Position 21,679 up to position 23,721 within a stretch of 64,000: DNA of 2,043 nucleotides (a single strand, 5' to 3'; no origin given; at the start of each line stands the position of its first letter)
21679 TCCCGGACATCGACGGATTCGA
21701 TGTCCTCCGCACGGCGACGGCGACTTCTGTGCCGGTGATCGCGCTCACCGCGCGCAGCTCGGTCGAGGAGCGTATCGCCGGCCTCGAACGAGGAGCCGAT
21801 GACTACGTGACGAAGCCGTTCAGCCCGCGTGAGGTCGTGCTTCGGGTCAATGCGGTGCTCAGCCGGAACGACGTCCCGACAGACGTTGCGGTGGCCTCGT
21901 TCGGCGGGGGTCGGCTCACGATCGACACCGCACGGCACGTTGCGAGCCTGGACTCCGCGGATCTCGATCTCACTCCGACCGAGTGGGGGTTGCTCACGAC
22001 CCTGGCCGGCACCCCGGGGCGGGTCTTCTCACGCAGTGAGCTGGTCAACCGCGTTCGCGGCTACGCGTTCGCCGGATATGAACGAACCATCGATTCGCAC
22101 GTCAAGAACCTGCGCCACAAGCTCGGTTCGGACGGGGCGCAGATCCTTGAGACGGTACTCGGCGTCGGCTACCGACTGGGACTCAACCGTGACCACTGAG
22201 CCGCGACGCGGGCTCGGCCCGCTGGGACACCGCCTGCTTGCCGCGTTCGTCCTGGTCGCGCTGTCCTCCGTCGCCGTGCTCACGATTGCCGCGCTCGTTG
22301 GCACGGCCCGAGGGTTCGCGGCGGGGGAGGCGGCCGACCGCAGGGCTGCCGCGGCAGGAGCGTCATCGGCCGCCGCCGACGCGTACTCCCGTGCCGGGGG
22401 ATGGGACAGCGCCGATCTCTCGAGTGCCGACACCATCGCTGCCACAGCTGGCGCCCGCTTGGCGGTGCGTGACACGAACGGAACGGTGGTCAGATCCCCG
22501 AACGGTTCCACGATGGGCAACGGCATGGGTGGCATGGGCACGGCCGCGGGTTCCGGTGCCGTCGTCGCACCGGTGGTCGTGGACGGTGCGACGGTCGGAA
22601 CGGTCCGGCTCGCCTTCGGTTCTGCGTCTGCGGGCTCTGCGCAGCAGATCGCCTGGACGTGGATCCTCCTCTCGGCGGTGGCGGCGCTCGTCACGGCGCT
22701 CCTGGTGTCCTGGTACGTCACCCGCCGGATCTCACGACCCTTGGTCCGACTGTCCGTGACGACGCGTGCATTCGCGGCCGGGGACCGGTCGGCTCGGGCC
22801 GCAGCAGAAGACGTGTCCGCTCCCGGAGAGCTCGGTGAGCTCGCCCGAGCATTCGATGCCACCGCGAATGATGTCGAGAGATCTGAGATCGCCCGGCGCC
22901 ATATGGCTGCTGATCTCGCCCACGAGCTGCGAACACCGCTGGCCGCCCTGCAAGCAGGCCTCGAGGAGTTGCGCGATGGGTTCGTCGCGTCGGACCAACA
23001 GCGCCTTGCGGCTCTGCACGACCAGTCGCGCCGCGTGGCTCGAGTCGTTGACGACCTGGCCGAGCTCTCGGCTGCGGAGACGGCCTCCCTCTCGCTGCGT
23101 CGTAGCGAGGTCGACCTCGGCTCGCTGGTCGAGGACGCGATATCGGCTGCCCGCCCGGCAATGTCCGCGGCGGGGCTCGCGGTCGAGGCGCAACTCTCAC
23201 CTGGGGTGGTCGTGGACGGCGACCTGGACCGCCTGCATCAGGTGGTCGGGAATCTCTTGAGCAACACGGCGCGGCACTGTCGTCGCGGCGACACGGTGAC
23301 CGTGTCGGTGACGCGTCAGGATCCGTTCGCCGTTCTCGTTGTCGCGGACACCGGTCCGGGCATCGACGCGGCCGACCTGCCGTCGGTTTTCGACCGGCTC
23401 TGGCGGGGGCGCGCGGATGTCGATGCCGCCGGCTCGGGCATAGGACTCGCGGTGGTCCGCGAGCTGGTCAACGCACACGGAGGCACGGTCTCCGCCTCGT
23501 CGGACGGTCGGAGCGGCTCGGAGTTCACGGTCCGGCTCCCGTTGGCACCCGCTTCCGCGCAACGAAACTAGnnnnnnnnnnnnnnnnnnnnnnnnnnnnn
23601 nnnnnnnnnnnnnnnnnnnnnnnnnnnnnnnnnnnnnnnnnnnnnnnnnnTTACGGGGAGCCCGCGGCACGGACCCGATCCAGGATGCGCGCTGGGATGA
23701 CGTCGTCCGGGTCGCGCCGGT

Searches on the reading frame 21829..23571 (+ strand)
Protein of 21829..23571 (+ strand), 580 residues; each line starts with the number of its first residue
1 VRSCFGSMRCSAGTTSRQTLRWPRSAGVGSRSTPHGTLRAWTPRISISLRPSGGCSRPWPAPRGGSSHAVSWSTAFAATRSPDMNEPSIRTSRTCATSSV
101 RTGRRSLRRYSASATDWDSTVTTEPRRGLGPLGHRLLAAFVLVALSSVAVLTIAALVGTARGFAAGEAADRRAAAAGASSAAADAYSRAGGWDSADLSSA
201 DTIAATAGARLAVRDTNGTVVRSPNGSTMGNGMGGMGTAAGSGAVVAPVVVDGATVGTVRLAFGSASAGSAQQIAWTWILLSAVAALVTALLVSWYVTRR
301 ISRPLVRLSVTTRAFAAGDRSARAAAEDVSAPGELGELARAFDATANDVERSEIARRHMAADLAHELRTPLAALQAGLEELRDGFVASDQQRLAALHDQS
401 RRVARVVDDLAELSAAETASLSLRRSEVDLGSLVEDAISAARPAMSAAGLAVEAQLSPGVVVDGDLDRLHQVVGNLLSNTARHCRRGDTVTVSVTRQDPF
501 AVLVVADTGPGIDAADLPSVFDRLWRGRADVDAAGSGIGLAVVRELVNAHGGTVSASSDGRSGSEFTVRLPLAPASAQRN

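Call 100: search_protein_families(library=pfam, proteins=[window:21829-23571:+], max_evalue=0.1)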
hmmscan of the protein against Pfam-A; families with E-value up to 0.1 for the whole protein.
window:21829-23571:+ (580 aa): 4 families
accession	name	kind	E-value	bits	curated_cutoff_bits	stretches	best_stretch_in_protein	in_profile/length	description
PF02518.31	HATPase_c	-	1.1e-26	93.8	26.4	1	464-573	1-110/111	Histidine kinase-, DNA gyrase B-, and HSP90-like ATPase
PF00512.31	HisKA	-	3.1e-12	46.8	26.9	1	355-417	1-64/66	His Kinase A (phospho-acceptor) domain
PF00672.30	HAMP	-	3.7e-10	40.4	25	1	297-347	2-49/53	HAMP domain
PF13581.12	HATPase_c_2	-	2.2e-06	28.1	27.4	1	447-550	10-112/127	Histidine kinase-like ATPase domain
